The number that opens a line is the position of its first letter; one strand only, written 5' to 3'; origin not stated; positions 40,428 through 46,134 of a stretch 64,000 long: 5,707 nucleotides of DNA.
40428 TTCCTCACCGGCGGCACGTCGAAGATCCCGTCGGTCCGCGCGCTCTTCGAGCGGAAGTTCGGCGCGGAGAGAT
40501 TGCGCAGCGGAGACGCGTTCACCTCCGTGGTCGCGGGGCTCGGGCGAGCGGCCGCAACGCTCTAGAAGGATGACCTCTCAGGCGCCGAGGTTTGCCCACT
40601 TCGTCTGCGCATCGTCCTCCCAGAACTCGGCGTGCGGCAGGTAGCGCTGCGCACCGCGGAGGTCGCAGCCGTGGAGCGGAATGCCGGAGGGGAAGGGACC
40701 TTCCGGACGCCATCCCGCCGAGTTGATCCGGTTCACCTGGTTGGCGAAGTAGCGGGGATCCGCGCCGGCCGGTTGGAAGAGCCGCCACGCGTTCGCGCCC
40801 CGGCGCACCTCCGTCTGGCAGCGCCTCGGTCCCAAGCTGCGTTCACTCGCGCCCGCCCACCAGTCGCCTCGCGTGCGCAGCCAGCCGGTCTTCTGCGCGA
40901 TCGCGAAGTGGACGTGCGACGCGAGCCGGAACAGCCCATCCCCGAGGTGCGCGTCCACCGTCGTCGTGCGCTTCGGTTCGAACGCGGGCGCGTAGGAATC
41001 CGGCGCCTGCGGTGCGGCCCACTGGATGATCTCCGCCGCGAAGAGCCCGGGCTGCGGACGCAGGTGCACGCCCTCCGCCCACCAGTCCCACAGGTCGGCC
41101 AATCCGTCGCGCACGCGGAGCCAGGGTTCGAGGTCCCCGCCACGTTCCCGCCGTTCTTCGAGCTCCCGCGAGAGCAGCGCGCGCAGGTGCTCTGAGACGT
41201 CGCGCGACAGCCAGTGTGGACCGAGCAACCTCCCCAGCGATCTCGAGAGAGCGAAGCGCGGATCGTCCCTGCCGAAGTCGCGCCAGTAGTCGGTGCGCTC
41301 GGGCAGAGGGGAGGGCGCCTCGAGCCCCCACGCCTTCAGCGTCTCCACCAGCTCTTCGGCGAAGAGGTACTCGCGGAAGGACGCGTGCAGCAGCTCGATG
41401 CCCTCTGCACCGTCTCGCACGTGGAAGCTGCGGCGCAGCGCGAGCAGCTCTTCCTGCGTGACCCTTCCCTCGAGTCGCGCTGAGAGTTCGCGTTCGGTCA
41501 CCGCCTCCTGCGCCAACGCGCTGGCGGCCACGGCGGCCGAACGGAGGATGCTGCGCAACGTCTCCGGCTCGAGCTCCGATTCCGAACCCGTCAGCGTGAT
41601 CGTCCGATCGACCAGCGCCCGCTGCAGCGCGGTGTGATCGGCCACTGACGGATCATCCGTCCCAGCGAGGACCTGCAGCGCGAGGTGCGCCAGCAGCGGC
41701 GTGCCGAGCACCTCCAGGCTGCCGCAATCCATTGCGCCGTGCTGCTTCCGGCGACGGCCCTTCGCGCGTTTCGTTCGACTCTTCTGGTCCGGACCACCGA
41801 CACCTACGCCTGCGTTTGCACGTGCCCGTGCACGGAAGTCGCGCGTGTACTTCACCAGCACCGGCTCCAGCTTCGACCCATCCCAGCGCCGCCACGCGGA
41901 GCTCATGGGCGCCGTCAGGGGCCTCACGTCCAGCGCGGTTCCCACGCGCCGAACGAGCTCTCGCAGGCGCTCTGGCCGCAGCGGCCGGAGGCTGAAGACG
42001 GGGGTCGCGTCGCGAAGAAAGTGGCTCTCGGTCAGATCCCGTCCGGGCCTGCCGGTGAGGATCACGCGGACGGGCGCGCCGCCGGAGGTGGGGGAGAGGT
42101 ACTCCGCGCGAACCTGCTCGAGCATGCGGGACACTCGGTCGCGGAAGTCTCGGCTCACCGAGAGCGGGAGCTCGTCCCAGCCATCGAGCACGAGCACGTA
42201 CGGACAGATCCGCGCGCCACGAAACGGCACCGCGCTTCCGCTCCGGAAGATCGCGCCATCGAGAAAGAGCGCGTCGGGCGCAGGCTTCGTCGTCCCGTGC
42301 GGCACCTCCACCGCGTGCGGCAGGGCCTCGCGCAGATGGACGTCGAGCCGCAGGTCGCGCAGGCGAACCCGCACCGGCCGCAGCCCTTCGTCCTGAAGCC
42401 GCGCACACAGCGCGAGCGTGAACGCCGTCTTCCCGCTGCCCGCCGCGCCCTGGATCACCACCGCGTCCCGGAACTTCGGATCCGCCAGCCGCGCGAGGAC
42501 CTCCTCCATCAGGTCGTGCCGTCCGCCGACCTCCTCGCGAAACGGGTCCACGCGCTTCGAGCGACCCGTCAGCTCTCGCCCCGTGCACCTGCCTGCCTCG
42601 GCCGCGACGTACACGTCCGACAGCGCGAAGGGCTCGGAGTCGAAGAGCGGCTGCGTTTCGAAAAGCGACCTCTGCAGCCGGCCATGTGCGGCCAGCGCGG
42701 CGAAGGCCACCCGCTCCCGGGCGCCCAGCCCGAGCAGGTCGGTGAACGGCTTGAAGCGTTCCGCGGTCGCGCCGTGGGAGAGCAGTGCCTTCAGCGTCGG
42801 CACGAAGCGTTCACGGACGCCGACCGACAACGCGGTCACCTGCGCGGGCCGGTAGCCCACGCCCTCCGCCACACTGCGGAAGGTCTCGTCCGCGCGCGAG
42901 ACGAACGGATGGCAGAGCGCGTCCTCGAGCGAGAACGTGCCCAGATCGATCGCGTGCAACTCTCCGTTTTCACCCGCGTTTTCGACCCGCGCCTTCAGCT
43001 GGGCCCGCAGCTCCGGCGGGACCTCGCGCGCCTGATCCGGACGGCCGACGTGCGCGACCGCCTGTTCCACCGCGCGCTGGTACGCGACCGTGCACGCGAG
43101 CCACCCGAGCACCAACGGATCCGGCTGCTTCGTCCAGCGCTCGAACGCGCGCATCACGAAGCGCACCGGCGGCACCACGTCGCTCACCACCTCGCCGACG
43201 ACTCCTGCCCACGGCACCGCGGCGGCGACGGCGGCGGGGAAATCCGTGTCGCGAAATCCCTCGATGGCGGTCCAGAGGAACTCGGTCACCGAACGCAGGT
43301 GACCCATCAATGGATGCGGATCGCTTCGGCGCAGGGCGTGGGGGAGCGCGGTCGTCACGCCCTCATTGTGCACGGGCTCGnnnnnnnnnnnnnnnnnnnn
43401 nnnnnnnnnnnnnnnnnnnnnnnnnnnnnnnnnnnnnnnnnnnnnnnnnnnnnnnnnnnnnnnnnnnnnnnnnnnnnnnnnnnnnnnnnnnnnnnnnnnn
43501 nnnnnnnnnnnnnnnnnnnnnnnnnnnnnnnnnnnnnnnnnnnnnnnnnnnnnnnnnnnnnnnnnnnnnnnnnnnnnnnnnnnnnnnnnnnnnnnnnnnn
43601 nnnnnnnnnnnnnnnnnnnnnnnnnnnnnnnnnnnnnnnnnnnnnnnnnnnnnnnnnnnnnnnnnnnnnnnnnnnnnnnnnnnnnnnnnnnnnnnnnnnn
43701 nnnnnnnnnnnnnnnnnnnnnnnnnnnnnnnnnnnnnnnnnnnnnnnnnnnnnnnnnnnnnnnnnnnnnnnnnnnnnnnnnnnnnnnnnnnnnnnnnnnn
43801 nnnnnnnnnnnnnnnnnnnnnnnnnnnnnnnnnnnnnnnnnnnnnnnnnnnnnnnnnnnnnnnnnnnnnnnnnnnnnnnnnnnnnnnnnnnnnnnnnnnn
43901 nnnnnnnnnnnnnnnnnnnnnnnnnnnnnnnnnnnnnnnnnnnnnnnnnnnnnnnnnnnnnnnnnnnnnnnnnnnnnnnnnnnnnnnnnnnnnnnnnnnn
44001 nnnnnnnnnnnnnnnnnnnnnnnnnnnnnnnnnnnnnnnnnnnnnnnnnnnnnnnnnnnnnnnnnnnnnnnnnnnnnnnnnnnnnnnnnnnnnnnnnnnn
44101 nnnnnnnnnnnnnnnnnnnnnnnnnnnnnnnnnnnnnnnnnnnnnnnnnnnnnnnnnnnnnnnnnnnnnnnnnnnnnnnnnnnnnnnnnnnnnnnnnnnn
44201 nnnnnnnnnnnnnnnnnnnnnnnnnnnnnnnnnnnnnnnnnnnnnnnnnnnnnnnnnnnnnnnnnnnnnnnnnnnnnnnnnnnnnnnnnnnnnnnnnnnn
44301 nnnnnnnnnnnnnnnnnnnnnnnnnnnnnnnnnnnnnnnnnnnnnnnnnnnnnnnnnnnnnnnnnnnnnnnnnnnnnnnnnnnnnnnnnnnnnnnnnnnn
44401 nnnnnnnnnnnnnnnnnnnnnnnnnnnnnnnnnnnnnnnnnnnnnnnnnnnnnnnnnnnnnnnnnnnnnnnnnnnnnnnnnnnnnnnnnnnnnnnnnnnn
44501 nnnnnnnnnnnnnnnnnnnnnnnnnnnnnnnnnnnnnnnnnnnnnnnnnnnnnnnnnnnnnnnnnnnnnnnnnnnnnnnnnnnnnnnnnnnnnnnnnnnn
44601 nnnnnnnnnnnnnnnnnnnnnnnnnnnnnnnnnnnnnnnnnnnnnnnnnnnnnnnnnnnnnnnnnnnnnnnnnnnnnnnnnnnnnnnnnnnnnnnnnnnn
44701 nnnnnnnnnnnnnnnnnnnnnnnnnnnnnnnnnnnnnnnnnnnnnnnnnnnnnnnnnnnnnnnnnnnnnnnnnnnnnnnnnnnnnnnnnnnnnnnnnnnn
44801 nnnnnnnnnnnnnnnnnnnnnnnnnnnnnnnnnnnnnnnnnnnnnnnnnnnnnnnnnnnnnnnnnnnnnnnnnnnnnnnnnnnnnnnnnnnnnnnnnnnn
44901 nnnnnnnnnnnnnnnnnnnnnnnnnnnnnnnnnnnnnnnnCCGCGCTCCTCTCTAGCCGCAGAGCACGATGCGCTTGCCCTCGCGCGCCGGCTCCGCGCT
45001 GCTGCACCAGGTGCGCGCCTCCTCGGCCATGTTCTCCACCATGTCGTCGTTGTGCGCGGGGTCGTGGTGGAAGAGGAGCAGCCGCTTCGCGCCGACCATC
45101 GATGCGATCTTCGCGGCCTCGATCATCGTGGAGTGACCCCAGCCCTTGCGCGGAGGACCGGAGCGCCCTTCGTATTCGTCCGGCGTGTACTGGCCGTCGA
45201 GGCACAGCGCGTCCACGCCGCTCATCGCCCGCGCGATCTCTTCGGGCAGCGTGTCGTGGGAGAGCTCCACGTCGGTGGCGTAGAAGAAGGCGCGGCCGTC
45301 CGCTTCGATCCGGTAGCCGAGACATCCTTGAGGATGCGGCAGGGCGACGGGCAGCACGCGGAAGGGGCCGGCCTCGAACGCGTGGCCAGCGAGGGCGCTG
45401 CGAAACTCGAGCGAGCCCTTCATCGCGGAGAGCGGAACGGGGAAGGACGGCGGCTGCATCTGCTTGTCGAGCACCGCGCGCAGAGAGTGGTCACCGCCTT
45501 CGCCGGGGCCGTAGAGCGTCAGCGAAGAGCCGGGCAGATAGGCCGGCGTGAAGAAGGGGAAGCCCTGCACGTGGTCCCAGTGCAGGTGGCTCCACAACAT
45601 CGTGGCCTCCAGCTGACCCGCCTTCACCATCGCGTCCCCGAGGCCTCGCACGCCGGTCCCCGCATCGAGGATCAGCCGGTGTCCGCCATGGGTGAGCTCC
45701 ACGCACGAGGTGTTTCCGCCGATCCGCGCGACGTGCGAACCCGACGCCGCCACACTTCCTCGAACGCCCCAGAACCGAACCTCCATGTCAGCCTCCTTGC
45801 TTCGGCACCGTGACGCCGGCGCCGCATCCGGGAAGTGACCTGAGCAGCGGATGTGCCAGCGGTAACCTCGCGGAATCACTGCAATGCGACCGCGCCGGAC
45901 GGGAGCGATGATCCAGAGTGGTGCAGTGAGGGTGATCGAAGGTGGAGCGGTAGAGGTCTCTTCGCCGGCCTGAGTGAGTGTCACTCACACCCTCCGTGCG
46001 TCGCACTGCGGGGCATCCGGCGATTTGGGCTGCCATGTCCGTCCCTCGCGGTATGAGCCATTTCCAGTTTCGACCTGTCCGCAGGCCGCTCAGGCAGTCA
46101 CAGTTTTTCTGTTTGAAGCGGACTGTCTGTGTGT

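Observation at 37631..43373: Cluster of GFA protein, membrane protein, YegD-type Hsp70 and an atypical NACHT NTPase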

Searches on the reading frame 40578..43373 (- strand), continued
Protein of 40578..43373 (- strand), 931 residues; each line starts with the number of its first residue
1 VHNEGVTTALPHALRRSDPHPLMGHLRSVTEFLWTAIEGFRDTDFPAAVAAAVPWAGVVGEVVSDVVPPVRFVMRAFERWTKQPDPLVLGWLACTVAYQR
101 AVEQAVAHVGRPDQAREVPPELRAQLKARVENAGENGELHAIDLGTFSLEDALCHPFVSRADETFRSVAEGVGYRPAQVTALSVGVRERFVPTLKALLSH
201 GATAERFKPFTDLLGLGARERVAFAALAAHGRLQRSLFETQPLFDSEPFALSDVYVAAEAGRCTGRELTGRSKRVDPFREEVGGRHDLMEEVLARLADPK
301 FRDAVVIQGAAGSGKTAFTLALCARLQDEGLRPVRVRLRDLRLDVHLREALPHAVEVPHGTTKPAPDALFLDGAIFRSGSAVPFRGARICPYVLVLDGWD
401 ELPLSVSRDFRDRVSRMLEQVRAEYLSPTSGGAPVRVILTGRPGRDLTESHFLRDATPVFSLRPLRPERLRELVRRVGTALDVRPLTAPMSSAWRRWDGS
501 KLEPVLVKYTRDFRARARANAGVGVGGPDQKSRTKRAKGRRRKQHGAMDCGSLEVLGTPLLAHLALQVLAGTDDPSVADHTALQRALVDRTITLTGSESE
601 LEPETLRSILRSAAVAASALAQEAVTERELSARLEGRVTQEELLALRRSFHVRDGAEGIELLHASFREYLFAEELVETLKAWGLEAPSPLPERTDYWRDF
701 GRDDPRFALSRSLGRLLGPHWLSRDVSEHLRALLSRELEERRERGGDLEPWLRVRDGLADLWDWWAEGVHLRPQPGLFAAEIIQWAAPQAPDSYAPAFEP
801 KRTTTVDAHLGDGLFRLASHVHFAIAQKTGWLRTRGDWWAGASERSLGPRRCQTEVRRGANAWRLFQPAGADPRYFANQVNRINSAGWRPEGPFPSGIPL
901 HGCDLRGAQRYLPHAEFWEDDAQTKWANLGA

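Call 40: predict_structure(alignment_id=A2)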
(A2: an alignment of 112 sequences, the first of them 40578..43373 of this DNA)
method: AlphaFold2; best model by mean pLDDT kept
length: 931 residues; sequences in the alignment: 112
mean_pLDDT: 87.0   pTM: 0.82
mean pLDDT of the five models: 87.0, 86.0, 85.5, 85.3, 84.9
residues with pLDDT >= 90: 584; 70-90: 231; 50-70: 70; < 50: 46
segments of 3 or more residues with pLDDT < 50: 1-12, 539-549, 915-928
pLDDT, mean of each block of 10 residues (from residue 1): 34 51 79 95 95 83 66 77 83 94 96 95 93 71 85 88 96 91 90 93 91 82 89 96 92 98 94 88 96 98 96 94 95 94 94 89 79 83 90 93 70 92 87 93 82 95 97 97 90 82 93 90 58 53 45 87 93 87 94 84 93 95 90 89 80 62 90 98 96 92 97 98 94 96 94 98 97 87 96 85 97 98 97 90 93 96 97 94 93 88 86 50 40 34
secondary structure, 60 per line:
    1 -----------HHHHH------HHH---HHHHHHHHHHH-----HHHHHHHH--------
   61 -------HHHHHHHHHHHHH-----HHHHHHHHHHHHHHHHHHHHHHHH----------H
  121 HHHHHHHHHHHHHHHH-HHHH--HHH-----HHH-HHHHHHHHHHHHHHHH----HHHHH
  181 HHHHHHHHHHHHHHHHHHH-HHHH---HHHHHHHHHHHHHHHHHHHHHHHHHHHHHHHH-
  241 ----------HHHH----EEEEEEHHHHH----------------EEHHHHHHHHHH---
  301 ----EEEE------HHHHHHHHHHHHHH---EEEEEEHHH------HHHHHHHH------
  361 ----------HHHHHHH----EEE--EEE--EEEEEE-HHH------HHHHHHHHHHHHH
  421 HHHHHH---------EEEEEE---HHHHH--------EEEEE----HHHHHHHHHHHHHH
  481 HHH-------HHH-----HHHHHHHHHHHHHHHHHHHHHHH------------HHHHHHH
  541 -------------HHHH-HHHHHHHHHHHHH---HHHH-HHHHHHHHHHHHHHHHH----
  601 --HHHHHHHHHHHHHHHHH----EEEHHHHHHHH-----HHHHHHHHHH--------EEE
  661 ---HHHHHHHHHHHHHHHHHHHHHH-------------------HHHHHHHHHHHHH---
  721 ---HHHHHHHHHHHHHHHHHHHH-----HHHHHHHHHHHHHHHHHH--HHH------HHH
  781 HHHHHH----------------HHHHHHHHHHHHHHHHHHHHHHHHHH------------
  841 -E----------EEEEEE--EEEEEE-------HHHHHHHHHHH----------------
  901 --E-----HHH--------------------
elements in order (helices of 4 or more, strands of 3 or more residues): H12-16 H29-39 H45-52 H68-80 H86-109 H120-136 H138-141 H156-171 H176-199 H201-204 H208-239 H251-254 E259-264 H265-269 H288-297 E305-308 H315-328 E332-337 H347-354 H371-377 E382-384 E387-389 E392-397 H408-426 E436-441 H445-449 E458-462 H467-483 H499-521 H534-540 H554-557 H559-571 H575-578 H580-596 H603-619 E624-626 H627-634 H640-649 E658-660 H664-685 H705-717 H724-743 H749-766 H778-786 H803-828 E853-858 E861-866 H874-884

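Call 42: fold_search(model_id=the predicted structure, library=pdb)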
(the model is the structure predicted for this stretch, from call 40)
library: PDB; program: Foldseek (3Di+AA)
matches with E <= 10: 1242; with E <= 0.001: 34
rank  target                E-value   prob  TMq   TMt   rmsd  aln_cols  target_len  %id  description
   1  5irm_C                1.5e-07  1.00  0.26  0.31  14.6       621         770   15  Crystal structure of rabbit NOD2 in an ADP-bound state (Crystal form2) (released 2016-06-29)
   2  5irm_A                1.6e-07  1.00  0.26  0.30  14.6       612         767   15  Crystal structure of rabbit NOD2 in an ADP-bound state (Crystal form2) (released 2016-06-29)
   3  9dh3_A                1.9e-07  1.00  0.26  0.21  16.7       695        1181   13  Cryo-EM structure of NLRP3 complex with Compound C (released 2024-12-25)
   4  9gu4                  2.9e-07  1.00  0.25  0.43  15.8       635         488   12  Crystal structure of NLRP3 in complex with inhibitor NP3-253 (released 2024-12-11)
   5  7pzc_A                9.7e-07  1.00  0.28  0.26  21.7       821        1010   12  Cryo-EM structure of the NLRP3 decamer bound to the inhibitor CRID3 (released 2022-01-26)
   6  5irl                  1.2e-06  1.00  0.28  0.34  10.5       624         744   16  Crystal structure of rabbit NOD2 SER mutant in an ADP-bound state (released 2016-06-29)
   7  5irn                  1.3e-06  1.00  0.29  0.34   9.8       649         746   14  Crystal structure of rabbit NOD2 in an ADP-bound state (Crystal form1) (released 2016-06-29)
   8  8swk_A                1.3e-06  1.00  0.26  0.29  13.9       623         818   13  Cryo-EM structure of NLRP3 closed hexamer (released 2024-02-14)
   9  8sxn_C                1.4e-06  1.00  0.25  0.28  16.1       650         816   14  Structure of NLRP3 and NEK7 complex (released 2024-02-14)
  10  7alv                  3.2e-06  1.00  0.26  0.45  15.1       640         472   13  Crystal Structure of NLRP3 NACHT domain in complex with a potent inhibitor (released 2021-10-20)
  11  8wsm                  4.1e-06  1.00  0.25  0.43  12.8       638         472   12  NLRP3 NACHT domain in complex with compound 32 (released 2023-11-22)
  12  4kxf_F                4.6e-06  1.00  0.29  0.29  12.7       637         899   12  Crystal structure of NLRC4 reveals its autoinhibition mechanism (released 2013-07-24)
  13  7pzc_B                4.8e-06  1.00  0.27  0.28  13.2       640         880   14  Cryo-EM structure of the NLRP3 decamer bound to the inhibitor CRID3 (released 2022-01-26)
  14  9hg4                  6.0e-06  1.00  0.25  0.42  15.9       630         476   13  NACHT domain of NLRP3 in complex with DFV890 (released 2025-03-19)
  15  4kxf_L                9.1e-06  1.00  0.28  0.29  13.1       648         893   12  Crystal structure of NLRC4 reveals its autoinhibition mechanism (released 2013-07-24)
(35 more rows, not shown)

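Call 95: find_encoding_contigs(protein=P0090, flank=5000, max_places=2)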
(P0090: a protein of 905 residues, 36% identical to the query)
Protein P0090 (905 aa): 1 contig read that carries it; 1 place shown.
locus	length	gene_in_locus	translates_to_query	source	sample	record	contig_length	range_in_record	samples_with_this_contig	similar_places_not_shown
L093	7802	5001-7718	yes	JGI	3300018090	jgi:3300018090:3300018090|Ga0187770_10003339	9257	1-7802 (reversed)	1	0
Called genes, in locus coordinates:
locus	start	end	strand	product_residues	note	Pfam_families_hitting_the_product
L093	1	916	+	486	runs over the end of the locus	PF13512:TPR_18 (faint), PF13174:TPR_6 (faint), PF13525:YfiO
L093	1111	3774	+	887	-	PF00072:Response_reg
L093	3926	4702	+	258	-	PF05575:V_cholerae_RfbT, PF05050:Methyltransf_21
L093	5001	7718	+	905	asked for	PF05729:NACHT (faint)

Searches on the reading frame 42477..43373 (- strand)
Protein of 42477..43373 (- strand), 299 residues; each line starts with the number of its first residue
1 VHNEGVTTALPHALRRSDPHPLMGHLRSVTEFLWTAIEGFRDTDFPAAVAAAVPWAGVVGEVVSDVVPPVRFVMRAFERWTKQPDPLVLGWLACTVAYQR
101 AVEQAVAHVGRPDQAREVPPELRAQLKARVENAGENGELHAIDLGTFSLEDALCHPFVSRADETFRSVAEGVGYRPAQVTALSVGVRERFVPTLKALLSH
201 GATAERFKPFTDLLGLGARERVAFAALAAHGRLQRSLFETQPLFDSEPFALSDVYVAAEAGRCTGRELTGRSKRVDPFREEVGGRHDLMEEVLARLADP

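Call 28: search_protein_families(library=pfam, proteins=[window:42477-43373:-], max_evalue=10)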
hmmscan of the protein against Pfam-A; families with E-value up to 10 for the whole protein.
seq(299 aa): 1 family
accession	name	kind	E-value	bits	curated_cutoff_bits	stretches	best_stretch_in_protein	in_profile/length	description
PF22735.1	NNH3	-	0.019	15.4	27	1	66-250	31-212/213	NACHT N-terminal Helical domain 3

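Call 61: predict_structure(alignment_id=A3)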
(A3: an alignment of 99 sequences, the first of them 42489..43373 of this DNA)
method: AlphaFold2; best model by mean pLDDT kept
length: 295 residues; sequences in the alignment: 99
mean_pLDDT: 86.3   pTM: 0.75
mean pLDDT of the five models: 86.3, 84.8, 84.7, 84.4, 84.2
residues with pLDDT >= 90: 179; 70-90: 80; 50-70: 17; < 50: 19
segments of 3 or more residues with pLDDT < 50: 1-17
pLDDT, mean of each block of 10 residues (from residue 1): 38 46 74 95 95 83 69 81 84 95 97 96 95 78 93 96 97 98 98 96 94 87 86 92 91 89 88 85 90 75
secondary structure, 60 per line:
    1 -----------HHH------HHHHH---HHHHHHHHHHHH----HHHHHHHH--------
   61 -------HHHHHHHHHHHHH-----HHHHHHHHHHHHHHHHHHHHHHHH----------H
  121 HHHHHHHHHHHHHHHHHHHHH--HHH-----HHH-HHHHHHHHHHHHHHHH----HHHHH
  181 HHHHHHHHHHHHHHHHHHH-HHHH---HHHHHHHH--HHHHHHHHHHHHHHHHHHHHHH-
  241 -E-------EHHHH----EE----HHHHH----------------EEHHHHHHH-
elements in order: H21-25 H29-40 H45-52 H68-80 H86-109 H120-141 H156-171 H176-199 H201-204 H208-215 H218-239 H251-254 H265-269 H288-294

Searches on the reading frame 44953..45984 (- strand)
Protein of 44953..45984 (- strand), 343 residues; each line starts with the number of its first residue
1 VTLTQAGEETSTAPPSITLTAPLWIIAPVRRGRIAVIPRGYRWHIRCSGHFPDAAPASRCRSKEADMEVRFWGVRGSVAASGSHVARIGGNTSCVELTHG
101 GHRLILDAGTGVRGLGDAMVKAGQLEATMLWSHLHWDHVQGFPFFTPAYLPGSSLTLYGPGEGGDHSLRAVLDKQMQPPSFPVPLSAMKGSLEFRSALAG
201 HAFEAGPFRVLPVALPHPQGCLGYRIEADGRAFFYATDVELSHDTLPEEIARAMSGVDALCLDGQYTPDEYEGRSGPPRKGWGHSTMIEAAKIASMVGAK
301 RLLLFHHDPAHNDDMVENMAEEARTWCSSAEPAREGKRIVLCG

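Call 6: search_protein_families(library=pfam, proteins=[window:44953-45984:-], max_evalue=0.01)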
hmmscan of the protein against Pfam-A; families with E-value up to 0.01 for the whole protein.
window:44953-45984:- (343 aa): 2 families
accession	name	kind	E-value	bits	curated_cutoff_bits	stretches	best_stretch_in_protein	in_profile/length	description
PF12706.13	Lactamase_B_2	-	9e-23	81.4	27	1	102-307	1-200/200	Beta-lactamase superfamily domain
PF00753.33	Lactamase_B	-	0.0026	18.2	22.7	0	89-149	3-67/196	Metallo-beta-lactamase superfamily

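Call 29: search_protein_families(library=ncbifam, proteins=[window:44953-45786:-], max_evalue=0.01)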
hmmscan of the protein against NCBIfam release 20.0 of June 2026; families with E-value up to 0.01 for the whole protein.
window:44953-45786:- (277 aa): 10 families
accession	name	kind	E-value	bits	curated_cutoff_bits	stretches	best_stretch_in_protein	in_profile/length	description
TIGR02651.1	RNase_Z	equivalog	2.7e-15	56.2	292.95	2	24-166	16-153/302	ribonuclease Z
NF000801.0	PRK00055.1-3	equivalog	3.2e-14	52.7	252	2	164-273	204-301/307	ribonuclease Z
TIGR03307.1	PhnP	equivalog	6e-12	45.4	272.25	1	5-242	16-222/249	phosphonate metabolism protein PhnP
NF002558.0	PRK02126.1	subfamily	1.4e-11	44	315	1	163-264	241-335/345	ribonuclease Z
NF000800.0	PRK00055.1-1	equivalog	1.4e-10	40.7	398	1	39-163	36-153/305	ribonuclease Z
NF041851.1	cyc_nuc_deg_phdiest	equivalog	1.1e-09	38.1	400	1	27-254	20-234/253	cyclic nucleotide-degrading phosphodiesterase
NF041257.1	GntH_guanitoxin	equivalog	2.9e-06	26.4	333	1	26-94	31-106/374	guanitoxin biosynthesis MBL fold metallo-hydrolase GntH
TIGR02649.1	true_RNase_BN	exception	6.8e-06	25.3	563.7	1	39-163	35-152/304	ribonuclease BN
NF038231.1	MBL_Geo_Pelo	equivalog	9.3e-06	25.4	360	1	29-240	37-222/250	GPMC system MBL fold metallohydrolase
NF000805.0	PRK00055.2-3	equivalog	0.0015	17.8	416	0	214-259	240-283/307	ribonuclease Z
